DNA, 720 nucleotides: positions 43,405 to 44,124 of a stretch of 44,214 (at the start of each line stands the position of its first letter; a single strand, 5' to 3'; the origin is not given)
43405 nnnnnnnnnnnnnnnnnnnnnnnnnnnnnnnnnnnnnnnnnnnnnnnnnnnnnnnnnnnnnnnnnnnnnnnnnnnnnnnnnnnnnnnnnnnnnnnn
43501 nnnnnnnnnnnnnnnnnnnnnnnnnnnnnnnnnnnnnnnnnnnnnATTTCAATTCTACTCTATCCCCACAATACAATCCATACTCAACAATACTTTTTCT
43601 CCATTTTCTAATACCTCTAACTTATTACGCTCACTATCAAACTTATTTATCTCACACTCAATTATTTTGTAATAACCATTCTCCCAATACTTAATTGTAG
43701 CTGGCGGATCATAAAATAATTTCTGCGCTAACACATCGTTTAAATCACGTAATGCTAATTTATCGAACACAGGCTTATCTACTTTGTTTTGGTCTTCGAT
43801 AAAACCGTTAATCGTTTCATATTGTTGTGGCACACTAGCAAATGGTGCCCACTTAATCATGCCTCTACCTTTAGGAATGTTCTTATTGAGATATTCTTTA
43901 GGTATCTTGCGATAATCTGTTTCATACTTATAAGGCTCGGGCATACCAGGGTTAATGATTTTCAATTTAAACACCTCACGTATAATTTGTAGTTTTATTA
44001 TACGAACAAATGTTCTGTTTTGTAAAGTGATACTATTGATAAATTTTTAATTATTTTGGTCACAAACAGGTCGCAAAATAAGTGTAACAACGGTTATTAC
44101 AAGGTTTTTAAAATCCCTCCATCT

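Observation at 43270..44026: LexA-box-controlled orphan YolD-like + 91-aa operon at the right end of the element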

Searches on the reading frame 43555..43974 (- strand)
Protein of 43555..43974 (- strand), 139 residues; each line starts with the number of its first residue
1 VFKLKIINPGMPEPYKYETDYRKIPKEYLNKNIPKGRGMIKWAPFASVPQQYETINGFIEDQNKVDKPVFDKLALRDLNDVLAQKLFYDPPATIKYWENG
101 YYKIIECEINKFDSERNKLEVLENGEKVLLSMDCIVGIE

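Call 4: search_protein_families(library=pfam, proteins=[window:43555-43974:-], max_evalue=1)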
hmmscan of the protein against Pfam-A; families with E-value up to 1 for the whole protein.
window:43555-43974:- (139 aa): 3 families
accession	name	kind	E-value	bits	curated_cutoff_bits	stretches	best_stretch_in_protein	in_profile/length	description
PF08863.15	YolD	-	1.3e-15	57.7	27.5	1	49-139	3-94/94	YolD-like protein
PF18342.7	LytB_SH3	-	0.16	12.5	25.8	1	99-125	2-28/67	Endo-beta-N-acetylglucosaminidase LytB SH3 domain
PF01028.25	Topoisom_I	-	0.26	11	23.7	1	36-84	94-142/228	Eukaryotic DNA topoisomerase I, catalytic core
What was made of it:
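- On YolD-like protein family (Pfam PF08863): 57.7 bits against a 27.5 cut-off, E = 1.3e-15, residues 49-139 covering profile positions 3-94 of 94 (call 4).
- Checked: The ORF 43555-43974 (139 aa) matches Pfam YolD PF08863 at 57.7 bits against a cut-off of 27.5, E = 1.3e-15 (call 4).
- Pfam YolD scores above the cut-off (call 4).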

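Call 6: search_protein_families(library=phrogs, proteins=[window:43555-43974:-], max_evalue=0.01)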
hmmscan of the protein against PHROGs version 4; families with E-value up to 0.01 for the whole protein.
window:43555-43974:- (139 aa): 1 family
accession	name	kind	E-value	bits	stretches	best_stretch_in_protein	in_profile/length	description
phrog_3352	-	unknown function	1.1e-32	113.3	1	32-139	2-110/111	-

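Call 24: find_related_loci(query=window:43555-43974:-, collection=viral_contigs, flank=4000)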
Query window:43555-43974:- (139 aa) in viral_contigs; peptide patterns used: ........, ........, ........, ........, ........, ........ (x = any residue, [..] = any of these).
36 stretches matched a pattern; 31 encode a relative of the query (tblastn E <= 1e-3); 31 distinct loci.
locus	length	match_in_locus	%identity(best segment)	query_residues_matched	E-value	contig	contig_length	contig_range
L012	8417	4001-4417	91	1-139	2e-84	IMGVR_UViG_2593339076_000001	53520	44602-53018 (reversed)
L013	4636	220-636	87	1-139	9e-81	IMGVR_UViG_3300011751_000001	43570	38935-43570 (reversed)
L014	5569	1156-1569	87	1-138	2e-79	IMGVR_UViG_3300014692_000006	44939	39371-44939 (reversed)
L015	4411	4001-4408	84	4-139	7e-77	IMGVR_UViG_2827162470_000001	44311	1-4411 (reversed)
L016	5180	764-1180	80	1-139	8e-74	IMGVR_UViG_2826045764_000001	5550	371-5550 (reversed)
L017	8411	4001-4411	77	4-139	6e-68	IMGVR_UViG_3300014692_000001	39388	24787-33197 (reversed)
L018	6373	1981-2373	75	1-138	3e-64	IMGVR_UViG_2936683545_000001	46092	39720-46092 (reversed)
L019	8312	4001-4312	69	1-139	5e-56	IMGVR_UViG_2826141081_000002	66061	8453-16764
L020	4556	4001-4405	49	4-138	2e-40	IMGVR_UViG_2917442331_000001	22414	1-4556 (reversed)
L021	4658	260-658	41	8-138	3e-26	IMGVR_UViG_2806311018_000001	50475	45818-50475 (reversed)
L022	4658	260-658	41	8-138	6e-26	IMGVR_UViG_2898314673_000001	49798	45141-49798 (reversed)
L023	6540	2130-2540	40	4-138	1e-25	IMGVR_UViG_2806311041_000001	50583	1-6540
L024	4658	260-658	40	8-138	8e-25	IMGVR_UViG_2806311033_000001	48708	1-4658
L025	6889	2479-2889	39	4-138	1e-24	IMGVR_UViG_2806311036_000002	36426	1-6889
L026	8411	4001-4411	38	4-138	1e-23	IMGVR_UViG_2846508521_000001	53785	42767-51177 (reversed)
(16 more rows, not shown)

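Call 25: find_related_loci(query=window:43555-43974:-, collection=genome_contigs, flank=5000)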
Query window:43555-43974:- (139 aa) in genome_contigs; peptide patterns used: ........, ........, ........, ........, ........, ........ (x = any residue, [..] = any of these).
362 stretches matched a pattern; 86 encode a relative of the query (tblastn E <= 1e-3); the best 80 are kept; 80 distinct loci.
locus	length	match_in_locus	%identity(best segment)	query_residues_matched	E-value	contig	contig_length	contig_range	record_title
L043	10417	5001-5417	91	1-139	1e-83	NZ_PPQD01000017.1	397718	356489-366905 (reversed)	Mammaliicoccus sciuri strain NCTC 12103 NCTC12103_e2_c44, whole genome shotgun sequence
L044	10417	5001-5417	89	1-139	4e-82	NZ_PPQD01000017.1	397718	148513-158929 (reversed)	Mammaliicoccus sciuri strain NCTC 12103 NCTC12103_e2_c44, whole genome shotgun sequence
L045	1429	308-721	71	2-139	9e-70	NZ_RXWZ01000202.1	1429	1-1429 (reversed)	Mammaliicoccus fleurettii strain DSM 13212 DSM13212_c215, whole genome shotgun sequence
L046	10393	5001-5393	75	1-138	4e-63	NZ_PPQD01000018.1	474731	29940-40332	Mammaliicoccus sciuri strain NCTC 12103 NCTC12103_e2_c45, whole genome shotgun sequence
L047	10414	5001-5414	61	4-139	2e-54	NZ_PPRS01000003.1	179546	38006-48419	Mammaliicoccus lentus strain NCTC 12102 f41f68fb-9006-4a7a-abde-f71ca38112be_c3, whole genome shotgun sequence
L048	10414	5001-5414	61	4-139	6e-53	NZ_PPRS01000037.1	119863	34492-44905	Mammaliicoccus lentus strain NCTC 12102 f41f68fb-9006-4a7a-abde-f71ca38112be_c37, whole genome shotgun sequence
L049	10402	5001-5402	60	5-138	2e-50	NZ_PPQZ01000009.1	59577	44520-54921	Mammaliicoccus stepanovicii strain DSM 26319 569c5abd-866e-432f-8623-36ae9abb6a95_c9, whole genome shotgun sequence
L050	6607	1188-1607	49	2-139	3e-41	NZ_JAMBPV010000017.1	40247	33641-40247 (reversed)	Staphylococcus equorum strain TMW 2.2347 17, whole genome shotgun sequence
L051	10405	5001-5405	49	4-138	7e-40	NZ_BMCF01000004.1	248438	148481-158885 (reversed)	Staphylococcus nepalensis strain CCM 7045 sequence04, whole genome shotgun sequence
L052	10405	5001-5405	45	5-139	3e-36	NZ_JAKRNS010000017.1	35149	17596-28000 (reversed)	Staphylococcus sp. ACRSN NODE_17_length_35149_cov_77.558981_pilon, whole genome shotgun sequence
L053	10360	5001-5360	46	11-129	4e-31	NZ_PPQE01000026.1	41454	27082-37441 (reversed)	Staphylococcus hominis subsp. hominis strain NCTC 11320 NCTC11320_e2_c50, whole genome shotgun sequence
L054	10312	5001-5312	47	11-114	2e-27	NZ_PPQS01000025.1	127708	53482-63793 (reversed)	Staphylococcus schweitzeri strain DSM 28300 DSM28300_c30, whole genome shotgun sequence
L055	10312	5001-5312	45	11-114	3e-27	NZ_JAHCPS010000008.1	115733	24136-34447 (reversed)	Macrococcoides caseolyticum strain Ani-LG-066 Ani-LG-066_00008, whole genome shotgun sequence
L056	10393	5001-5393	40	10-138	6e-27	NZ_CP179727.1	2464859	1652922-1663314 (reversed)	Macrococcus sp. EM39E chromosome, complete genome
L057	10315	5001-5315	45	10-114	9e-27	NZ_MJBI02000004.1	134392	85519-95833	Macrococcoides goetzii strain CCM 4927 NODE_4_length_134392_cov_216.861988, whole genome shotgun sequence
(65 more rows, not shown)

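Call 33: search_dna_similar(query=window:43555-43974:-, collection=phages, mode=protein, max_rows=60, max_evalue=0.001)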
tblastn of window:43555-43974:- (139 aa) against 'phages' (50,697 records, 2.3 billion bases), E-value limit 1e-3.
Records with a match: 34; places in all: 34; records where one place covers at least 80% of the query: 13.
Best place of each record, by identity: 90-95% 1; 80-90% 1; 60-80% 5; <60% 27.
By first word of the organism name: Bacillus 19; Staphylococcus 9; Mammaliicoccus 5; Streptococcus 1.
By host as written in the record: Bacillus subtilis BEST7003 8; Bacillus subtilis 3; Bacillus subtilis Delta6 3; Staphylococcus saprophyticus 2; Staphylococcus epidermidis 36-1 2; Staphylococcus aureus 2; Bacillus thuringiensis 2; Staphylococcus sciuri P879 1; and 11 more.
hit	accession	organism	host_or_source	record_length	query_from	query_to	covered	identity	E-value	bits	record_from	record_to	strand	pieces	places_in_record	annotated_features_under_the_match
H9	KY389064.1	Staphylococcus phage phi879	Staphylococcus sciuri P879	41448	1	139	100%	91.4%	4e-80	261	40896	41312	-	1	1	YolD-like protein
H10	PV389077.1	Mammaliicoccus phage phi31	Mammaliicoccus sciuri Dog031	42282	1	139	100%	89.9%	1e-79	260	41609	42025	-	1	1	hypothetical protein (x2)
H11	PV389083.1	Mammaliicoccus phage phi6255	Mammaliicoccus sciuri IVB6255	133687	2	138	99%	79.6%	6e-68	227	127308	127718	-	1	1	hypothetical protein (x2)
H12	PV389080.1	Mammaliicoccus phage phi127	Mammaliicoccus sciuri Dog127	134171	2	138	99%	78.1%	4e-66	221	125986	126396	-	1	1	hypothetical protein (x2)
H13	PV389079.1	Mammaliicoccus phage phi116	Mammaliicoccus sciuri Dog116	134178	2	138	99%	78.1%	4e-66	221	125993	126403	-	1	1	hypothetical protein (x2)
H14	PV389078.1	Mammaliicoccus phage phi36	Mammaliicoccus sciuri Dog036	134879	4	138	97%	79.3%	3e-66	222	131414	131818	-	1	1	hypothetical protein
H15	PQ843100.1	Streptococcus phage vB_SagS-GXN2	Streptococcus agalactiae 2024.2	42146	4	139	98%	44.9%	5e-32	124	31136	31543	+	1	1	putative YolD-like protein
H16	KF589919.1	Staphylococcus phage phiRS7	Staphylococcus saprophyticus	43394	4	138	97%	44.4%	5e-32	124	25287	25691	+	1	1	YolD-like protein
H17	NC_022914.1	Staphylococcus phage phiRS7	Staphylococcus saprophyticus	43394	4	138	97%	44.4%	5e-32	124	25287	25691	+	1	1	YolD-like family protein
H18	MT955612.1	Staphylococcus phage SPbeta-like 2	Staphylococcus haemolyticus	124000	11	128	85%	42.0%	5e-22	96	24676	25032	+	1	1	YolD-like protein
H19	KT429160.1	Staphylococcus phage SPbeta-like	Staphylococcus epidermidis 36-1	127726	11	128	85%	42.0%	5e-22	96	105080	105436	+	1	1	YolD-like protein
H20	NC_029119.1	Staphylococcus phage SPbeta-like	Staphylococcus epidermidis 36-1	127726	11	128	85%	42.0%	5e-22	96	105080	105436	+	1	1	YolD-like family protein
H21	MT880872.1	Staphylococcus phage PhiSepi-HH3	Staphylococcus epidermidis HD21-2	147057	11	128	85%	42.0%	5e-22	96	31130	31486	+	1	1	hypothetical protein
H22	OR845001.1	Staphylococcus phage SA 1306 Kay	Staphylococcus aureus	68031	15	114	72%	47.0%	9e-25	103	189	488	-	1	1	record has no annotation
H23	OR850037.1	Staphylococcus phage SA 1298 Kay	Staphylococcus aureus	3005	15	69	40%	63.6%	2e-17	82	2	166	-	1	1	record has no annotation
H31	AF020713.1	Bacillus phage SPBc2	-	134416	35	138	75%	22.9%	2e-4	45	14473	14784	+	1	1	yolD: hypothetical protein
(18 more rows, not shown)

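Call 34: get_annotated_region(hit=H16, flank=3500)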
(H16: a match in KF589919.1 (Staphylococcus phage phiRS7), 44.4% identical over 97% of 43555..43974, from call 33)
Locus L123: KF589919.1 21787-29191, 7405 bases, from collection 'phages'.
description: Staphylococcus phage phiRS7, complete genome.
organism: Staphylococcus phage phiRS7 (NCBI taxid 1403390)
taxonomy: Viruses; Duplodnaviria; Heunggongvirae; Uroviricota; Caudoviricetes
host: Staphylococcus saprophyticus; source: -; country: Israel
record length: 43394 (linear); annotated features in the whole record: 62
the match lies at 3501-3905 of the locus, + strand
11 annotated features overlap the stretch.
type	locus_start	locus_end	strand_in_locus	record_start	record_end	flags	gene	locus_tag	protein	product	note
CDS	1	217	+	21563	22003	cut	-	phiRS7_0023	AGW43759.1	hypothetical protein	similar to hypothetical protein STAWA0001_0663; Orf23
CDS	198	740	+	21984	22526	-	-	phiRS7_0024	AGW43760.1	holin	similar to phage phi LC3 family; Orf24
CDS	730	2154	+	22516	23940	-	-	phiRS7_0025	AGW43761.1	CHAP domain protein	Orf25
CDS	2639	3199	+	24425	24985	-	-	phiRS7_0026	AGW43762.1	hypothetical protein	similar to hypothetical protein HMPREF9308_01526; Orf26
CDS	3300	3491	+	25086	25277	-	-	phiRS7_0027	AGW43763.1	hypothetical protein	Orf27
CDS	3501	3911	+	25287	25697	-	-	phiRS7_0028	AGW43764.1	YolD-like protein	similar to hypothetical protein SSME_10240; Orf28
CDS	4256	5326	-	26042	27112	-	-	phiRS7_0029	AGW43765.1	integrase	Orf29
CDS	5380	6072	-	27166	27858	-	-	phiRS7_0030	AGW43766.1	putative lipoprotein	Orf30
CDS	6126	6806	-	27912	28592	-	-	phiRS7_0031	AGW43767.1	repressor protein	Orf31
CDS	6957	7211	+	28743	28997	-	-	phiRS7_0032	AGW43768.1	transcription regulator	Orf32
CDS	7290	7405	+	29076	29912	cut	-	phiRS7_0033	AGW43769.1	pathogenicity island protein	similar to hypothetical protein SH1800; Orf33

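Call 35: get_annotated_region(hit=H19, flank=3500)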
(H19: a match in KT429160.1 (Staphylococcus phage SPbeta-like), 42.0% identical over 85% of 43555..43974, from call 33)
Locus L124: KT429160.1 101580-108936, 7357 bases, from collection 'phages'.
description: Staphylococcus phage SPbeta-like, complete genome.
organism: Staphylococcus phage SPbeta-like (NCBI taxid 1732063)
taxonomy: Viruses; Duplodnaviria; Heunggongvirae; Uroviricota; Caudoviricetes
host: Staphylococcus epidermidis 36-1; source: -; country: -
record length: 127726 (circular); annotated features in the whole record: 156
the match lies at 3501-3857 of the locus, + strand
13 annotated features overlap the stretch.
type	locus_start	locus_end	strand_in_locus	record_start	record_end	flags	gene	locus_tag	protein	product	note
CDS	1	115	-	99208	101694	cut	dnaE_1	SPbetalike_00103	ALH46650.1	DNA polymerase III subunit alpha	-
CDS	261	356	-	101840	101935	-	-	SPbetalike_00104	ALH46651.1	hypothetical protein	-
CDS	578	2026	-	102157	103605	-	dnaE_2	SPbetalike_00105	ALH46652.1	DNA polymerase III subunit alpha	-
CDS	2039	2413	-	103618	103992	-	-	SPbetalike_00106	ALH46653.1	hypothetical protein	-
CDS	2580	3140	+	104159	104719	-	-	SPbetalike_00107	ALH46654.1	hypothetical protein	-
CDS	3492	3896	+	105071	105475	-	-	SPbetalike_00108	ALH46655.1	YolD-like protein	-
CDS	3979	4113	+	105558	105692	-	-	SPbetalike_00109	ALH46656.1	hypothetical protein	-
CDS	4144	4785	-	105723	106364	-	-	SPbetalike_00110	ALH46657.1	hypothetical protein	-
CDS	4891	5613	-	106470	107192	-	-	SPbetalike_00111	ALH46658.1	hypothetical protein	-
CDS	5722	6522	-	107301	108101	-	-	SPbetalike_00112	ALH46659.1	calcineurin-like phosphoesterase superfamily domain protein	-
CDS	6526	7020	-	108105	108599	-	-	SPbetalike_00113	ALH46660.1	hypothetical protein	-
CDS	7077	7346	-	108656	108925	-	-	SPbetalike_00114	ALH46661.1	hypothetical protein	-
CDS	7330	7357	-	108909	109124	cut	-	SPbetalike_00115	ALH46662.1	hypothetical protein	-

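Call 36: get_annotated_region(hit=H15, flank=3500)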
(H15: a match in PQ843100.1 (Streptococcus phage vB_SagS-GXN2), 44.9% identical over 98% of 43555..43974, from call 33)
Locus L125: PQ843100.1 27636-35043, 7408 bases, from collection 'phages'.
description: Streptococcus phage vB_SagS-GXN2, complete genome.
organism: Streptococcus phage vB_SagS-GXN2 (NCBI taxid 3398201)
taxonomy: Viruses
host: Streptococcus agalactiae 2024.2; source: pond water; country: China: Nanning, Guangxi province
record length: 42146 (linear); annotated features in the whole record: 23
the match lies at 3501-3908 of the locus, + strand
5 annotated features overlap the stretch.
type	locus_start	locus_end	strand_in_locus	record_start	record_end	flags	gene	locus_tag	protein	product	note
CDS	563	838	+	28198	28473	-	-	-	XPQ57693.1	holin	-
CDS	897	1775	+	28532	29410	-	-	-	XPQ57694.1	N-acetylmuramoyl-L-alanine amidase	-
CDS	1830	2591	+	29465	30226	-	-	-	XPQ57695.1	N-acetylmuramoyl-L-alanine amidase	-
CDS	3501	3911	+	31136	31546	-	-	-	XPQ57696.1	putative YolD-like protein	-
CDS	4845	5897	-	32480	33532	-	-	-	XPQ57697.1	site-specific integrase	-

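Call 59: search_protein_families(library=padloc, proteins=[window:43555-43974:-], max_evalue=0.01)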
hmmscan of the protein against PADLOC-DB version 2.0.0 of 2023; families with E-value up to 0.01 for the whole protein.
window:43555-43974:- (139 aa): 0 families
